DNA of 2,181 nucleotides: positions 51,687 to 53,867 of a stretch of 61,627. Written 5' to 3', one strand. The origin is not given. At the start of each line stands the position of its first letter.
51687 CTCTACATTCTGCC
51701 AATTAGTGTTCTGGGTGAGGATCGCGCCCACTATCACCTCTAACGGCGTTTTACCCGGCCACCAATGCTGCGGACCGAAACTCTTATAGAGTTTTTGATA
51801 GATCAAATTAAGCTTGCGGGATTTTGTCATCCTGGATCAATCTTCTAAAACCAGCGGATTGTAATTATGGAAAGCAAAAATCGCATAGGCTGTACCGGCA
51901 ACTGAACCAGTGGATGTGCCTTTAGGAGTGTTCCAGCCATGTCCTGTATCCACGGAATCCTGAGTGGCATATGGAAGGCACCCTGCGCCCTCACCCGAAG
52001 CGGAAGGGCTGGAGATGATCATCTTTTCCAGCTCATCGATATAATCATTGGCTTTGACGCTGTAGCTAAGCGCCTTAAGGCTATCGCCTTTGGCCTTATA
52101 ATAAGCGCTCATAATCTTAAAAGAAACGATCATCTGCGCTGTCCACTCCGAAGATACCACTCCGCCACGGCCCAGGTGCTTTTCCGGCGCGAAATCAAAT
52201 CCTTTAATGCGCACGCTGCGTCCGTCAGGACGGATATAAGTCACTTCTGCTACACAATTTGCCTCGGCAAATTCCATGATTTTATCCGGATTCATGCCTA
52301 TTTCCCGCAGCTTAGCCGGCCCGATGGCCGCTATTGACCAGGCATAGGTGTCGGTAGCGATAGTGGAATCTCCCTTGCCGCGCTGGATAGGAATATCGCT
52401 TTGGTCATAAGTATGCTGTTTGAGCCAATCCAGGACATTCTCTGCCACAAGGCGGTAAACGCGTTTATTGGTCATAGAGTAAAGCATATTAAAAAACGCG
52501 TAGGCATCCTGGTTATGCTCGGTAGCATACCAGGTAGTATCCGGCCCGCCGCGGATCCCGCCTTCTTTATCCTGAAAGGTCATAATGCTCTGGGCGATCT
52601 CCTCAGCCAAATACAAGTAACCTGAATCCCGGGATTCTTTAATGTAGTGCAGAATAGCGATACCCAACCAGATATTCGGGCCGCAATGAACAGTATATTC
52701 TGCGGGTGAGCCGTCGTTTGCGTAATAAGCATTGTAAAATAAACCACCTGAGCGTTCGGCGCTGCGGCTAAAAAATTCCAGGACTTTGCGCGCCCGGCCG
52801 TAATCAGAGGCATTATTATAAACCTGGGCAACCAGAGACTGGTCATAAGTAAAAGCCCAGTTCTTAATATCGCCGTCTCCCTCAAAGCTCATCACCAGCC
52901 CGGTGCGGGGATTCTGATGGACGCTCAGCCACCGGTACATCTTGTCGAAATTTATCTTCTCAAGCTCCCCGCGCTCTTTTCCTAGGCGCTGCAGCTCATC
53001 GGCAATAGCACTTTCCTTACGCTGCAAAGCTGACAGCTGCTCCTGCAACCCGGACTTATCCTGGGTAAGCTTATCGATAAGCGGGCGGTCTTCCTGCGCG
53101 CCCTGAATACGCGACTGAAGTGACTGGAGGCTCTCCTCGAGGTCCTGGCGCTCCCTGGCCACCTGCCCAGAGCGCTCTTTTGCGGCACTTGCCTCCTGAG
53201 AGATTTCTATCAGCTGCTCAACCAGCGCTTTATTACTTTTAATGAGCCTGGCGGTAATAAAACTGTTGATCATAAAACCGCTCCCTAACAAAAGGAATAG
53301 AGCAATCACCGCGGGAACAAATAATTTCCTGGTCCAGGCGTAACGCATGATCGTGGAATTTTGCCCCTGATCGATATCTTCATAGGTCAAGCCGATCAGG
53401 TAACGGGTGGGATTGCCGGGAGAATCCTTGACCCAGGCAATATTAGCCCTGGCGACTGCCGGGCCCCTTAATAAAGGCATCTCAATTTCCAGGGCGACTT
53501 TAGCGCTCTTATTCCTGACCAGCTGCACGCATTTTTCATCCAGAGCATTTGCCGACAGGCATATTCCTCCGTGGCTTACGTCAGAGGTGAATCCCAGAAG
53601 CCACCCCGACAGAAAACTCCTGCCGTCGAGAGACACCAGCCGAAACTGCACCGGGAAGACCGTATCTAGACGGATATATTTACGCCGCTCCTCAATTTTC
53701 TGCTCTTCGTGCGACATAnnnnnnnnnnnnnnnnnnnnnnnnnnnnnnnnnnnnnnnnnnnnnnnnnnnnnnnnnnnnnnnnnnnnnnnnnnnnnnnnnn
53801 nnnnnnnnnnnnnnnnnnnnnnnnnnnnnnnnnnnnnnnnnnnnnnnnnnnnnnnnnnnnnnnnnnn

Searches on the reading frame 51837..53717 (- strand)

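Call 81: search_protein_families(library=pfam, proteins=[window:51837-53717:-], max_evalue=0.00001)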
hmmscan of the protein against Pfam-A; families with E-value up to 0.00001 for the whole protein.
window:51837-53717:- (626 aa): 1 family
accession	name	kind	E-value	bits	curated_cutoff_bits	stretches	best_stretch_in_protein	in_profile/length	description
PF07238.19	PilZ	-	1.5e-06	28.9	22.5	1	10-126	1-99/102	PilZ domain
